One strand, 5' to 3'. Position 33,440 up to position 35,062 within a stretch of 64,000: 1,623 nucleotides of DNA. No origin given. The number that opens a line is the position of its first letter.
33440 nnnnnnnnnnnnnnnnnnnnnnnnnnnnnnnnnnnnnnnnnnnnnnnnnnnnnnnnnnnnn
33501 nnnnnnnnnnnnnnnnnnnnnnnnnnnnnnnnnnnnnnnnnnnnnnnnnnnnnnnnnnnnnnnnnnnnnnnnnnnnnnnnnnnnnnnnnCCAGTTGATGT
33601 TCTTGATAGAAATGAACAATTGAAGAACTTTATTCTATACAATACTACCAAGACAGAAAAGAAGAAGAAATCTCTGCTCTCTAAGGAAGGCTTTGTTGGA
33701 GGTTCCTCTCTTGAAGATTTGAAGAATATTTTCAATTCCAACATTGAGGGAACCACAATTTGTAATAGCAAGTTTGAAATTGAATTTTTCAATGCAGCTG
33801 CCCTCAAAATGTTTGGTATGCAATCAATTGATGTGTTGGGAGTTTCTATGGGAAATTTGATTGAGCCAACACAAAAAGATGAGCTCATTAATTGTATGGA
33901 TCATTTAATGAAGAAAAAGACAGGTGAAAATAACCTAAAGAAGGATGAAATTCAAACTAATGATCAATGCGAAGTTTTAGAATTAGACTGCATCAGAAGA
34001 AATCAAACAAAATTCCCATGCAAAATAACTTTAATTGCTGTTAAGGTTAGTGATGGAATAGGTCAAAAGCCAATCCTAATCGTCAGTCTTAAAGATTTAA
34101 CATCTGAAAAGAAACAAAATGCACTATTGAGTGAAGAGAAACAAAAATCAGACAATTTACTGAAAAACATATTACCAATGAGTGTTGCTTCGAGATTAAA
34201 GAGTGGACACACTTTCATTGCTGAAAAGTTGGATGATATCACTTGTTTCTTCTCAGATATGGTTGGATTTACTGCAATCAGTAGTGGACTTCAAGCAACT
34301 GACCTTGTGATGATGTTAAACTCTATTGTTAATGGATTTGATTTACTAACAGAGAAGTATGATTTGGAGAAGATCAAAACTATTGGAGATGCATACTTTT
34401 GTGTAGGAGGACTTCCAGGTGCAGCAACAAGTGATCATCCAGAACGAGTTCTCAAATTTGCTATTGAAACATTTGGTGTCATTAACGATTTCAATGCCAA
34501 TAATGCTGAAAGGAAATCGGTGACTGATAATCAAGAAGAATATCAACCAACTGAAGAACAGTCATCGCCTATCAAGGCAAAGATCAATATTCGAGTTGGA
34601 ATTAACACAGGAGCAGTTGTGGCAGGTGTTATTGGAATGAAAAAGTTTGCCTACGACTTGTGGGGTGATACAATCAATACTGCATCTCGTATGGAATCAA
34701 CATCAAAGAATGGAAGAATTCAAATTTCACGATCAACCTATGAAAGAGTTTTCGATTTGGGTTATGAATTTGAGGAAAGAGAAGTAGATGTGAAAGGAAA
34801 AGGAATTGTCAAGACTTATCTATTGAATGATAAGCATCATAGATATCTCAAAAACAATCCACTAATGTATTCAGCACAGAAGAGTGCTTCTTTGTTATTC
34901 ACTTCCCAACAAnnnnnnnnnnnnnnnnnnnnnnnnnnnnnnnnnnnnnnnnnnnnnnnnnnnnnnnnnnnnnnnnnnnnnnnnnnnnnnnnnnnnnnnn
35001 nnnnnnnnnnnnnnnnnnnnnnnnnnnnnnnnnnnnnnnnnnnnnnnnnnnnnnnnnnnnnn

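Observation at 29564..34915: Unusual receptor-type adenylyl cyclase: polytopic N-domain, TM-bracketed ectodomain, PAS, and a single class III catalytic domain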

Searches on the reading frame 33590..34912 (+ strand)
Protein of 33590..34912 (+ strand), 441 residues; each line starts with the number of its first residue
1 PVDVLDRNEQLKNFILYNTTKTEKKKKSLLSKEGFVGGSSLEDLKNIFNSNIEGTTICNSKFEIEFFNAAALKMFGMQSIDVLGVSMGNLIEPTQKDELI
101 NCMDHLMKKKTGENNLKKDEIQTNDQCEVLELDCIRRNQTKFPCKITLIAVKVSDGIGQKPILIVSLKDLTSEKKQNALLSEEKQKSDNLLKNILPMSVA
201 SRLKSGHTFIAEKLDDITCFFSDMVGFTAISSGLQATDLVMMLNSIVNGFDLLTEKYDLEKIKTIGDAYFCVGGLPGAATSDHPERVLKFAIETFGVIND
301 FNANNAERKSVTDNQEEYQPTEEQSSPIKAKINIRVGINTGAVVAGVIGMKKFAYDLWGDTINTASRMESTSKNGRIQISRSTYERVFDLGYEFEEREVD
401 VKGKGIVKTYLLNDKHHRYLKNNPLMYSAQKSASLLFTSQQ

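Call 16: search_solved_structures(query=window:33590-34912:+, show_alignments=3, max_evalue=1e-10)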
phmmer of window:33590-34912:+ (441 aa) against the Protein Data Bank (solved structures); distinct sequences matched with E-value up to 1e-10: 39.
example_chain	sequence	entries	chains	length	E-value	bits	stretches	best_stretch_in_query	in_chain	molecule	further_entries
9u3p_A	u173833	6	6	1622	5.1e-60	207.2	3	333-425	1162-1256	Adenylate cyclase type 9,Protein M2-1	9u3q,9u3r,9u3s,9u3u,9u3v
7pd4_A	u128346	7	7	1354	1.9e-59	205.3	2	207-410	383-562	Adenylate cyclase 9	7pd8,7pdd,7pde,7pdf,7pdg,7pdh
6r4o_A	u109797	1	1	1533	3.4e-59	204.4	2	183-412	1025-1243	Adenylate cyclase 9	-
6r3q_A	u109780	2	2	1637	4.6e-59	204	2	207-409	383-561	Adenylate cyclase 9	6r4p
8buz_A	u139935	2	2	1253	8.7e-51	176.8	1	179-412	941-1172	Adenylate cyclase type 8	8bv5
8sl3_A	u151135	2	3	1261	5.3e-49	170.9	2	181-413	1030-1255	Adenylate cyclase type 5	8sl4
5o5k_A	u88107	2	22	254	1e-44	156.8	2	174-296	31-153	Adenylate cyclase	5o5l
7yz9_A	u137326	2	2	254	2e-43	152.5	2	175-297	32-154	Adenylate cyclase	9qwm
4p2f_A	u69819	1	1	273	4.5e-43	151.4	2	330-412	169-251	Adenylate cyclase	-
4p2x_A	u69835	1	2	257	7.6e-43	150.6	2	331-412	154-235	Adenylate cyclase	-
4p2m_A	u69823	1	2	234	1e-42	150.2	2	330-412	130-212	Adenylate cyclase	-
7yzi_A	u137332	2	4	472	1.2e-42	150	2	174-297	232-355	Adenylate cyclase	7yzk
9bcv_A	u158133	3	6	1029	2.4e-40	142.4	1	167-412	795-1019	Atrial natriuretic peptide receptor 1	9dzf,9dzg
9dzh_A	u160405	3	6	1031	2.4e-40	142.4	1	167-412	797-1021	Atrial natriuretic peptide receptor 1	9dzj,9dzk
9bcl_A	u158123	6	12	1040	2.4e-40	142.3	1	167-412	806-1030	Atrial natriuretic peptide receptor 1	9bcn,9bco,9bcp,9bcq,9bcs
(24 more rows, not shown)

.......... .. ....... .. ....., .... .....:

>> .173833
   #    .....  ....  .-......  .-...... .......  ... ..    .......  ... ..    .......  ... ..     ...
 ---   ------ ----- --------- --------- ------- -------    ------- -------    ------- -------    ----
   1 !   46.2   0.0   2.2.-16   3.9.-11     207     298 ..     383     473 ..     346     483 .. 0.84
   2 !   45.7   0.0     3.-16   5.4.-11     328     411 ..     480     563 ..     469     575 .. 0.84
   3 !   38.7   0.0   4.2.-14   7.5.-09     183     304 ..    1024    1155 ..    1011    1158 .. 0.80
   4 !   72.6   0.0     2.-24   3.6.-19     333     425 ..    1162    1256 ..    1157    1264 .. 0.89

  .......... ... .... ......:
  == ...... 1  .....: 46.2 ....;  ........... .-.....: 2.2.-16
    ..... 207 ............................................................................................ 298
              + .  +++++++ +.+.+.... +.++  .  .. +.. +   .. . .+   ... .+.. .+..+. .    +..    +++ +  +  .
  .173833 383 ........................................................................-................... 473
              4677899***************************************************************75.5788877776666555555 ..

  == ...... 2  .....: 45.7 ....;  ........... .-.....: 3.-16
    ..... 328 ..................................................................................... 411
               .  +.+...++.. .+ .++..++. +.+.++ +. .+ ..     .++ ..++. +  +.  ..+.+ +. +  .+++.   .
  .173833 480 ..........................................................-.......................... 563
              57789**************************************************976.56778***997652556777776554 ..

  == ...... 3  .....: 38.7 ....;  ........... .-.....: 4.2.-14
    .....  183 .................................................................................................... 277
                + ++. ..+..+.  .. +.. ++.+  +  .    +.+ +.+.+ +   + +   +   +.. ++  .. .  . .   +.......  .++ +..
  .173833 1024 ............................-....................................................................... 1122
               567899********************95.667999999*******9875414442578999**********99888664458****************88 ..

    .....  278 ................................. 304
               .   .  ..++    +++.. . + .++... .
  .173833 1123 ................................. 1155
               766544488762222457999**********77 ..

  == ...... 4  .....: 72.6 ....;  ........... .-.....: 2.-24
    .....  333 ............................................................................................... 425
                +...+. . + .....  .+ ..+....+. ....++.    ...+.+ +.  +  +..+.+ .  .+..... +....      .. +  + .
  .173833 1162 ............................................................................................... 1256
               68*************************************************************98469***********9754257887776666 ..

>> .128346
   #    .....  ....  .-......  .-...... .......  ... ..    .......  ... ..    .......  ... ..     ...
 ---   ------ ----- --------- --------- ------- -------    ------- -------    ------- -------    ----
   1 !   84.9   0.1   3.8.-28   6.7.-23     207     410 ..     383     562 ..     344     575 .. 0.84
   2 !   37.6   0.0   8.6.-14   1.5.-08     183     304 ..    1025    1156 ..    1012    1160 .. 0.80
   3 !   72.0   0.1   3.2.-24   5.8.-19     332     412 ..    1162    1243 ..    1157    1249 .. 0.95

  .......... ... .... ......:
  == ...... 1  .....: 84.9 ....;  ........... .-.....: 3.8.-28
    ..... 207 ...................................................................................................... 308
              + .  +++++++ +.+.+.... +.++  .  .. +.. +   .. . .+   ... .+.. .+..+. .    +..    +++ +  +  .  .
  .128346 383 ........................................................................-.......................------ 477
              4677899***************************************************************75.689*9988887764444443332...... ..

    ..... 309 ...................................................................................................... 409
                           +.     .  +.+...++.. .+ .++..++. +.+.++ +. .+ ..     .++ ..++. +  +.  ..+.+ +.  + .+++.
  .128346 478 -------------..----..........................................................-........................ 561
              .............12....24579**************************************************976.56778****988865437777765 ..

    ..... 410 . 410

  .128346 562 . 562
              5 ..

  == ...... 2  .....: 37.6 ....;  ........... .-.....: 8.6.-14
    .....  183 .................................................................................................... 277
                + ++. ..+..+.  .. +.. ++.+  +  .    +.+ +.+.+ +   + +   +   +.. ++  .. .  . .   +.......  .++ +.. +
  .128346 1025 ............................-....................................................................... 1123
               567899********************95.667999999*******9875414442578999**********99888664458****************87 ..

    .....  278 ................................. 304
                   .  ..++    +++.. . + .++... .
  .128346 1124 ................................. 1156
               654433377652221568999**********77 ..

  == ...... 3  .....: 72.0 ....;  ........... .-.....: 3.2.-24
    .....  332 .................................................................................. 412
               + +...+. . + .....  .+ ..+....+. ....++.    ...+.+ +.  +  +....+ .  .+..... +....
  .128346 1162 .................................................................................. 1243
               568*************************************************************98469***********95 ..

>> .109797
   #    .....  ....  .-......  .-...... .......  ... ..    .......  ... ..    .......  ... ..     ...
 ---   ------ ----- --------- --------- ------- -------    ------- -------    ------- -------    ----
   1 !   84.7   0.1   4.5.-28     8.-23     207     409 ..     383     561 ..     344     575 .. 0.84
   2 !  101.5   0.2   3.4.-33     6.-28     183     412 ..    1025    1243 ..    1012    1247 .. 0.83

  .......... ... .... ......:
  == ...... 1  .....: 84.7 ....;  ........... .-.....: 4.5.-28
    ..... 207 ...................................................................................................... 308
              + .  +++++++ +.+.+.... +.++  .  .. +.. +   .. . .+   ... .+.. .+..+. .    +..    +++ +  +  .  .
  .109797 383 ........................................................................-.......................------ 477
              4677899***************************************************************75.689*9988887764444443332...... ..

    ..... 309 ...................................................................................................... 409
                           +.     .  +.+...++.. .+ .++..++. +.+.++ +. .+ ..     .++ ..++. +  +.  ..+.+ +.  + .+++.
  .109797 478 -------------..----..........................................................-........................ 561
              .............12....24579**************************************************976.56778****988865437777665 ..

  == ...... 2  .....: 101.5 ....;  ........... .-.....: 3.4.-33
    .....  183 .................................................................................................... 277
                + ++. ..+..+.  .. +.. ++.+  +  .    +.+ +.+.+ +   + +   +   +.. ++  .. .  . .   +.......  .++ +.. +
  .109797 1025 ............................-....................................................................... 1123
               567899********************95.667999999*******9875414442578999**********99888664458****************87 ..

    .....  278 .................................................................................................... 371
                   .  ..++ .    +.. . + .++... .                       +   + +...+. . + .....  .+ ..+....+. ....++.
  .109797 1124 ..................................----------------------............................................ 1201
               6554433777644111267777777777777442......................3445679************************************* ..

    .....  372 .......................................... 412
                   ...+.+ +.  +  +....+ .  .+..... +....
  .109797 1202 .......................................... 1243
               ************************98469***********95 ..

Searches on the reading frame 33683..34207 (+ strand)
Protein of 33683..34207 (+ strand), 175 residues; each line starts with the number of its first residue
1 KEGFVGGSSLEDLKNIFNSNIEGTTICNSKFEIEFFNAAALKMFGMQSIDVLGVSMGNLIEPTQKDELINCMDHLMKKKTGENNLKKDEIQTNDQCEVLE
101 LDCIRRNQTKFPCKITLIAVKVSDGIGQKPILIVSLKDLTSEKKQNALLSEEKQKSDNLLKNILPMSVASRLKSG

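Call 66: search_solved_structures(query=window:33683-34207:+, max_evalue=1, show_alignments=2)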
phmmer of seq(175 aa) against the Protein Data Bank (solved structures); distinct sequences matched with E-value up to 1: 12.
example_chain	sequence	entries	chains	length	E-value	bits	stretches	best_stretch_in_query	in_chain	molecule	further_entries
1s66_L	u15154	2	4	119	0.062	16.5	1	18-60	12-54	Hypothetical protein yddU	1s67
1v9y_A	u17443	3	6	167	0.11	15.7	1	18-60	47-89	Heme pas sensor protein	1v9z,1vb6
3hls_A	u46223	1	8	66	0.13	15.5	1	147-173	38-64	Guanylate cyclase soluble subunit beta-1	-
4dci_A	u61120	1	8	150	0.47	13.7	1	39-131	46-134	uncharacterized protein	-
9cdr_A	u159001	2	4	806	0.72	13.1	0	18-60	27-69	Oxygen sensor protein DosP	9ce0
9bgv_A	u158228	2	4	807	0.73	13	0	18-60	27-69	Oxygen sensor protein DosP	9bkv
9cmf_A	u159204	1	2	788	0.76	13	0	18-60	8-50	Oxygen sensor protein DosP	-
9clo_A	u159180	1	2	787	0.77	13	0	18-60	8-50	Oxygen sensor protein DosP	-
6pas_B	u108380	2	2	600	0.83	12.9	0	135-173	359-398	Soluble guanylyl cyclase beta-1 subunit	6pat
9oxn_B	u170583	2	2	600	0.83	12.9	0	135-173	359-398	Guanylate cyclase soluble subunit beta-1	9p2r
1d06_A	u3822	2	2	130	0.88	12.8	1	13-67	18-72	nitrogen fixation regulatory protein fixL | FIXL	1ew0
1x37_A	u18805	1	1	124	0.93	12.7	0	66-104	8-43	ATP-dependent protease La 1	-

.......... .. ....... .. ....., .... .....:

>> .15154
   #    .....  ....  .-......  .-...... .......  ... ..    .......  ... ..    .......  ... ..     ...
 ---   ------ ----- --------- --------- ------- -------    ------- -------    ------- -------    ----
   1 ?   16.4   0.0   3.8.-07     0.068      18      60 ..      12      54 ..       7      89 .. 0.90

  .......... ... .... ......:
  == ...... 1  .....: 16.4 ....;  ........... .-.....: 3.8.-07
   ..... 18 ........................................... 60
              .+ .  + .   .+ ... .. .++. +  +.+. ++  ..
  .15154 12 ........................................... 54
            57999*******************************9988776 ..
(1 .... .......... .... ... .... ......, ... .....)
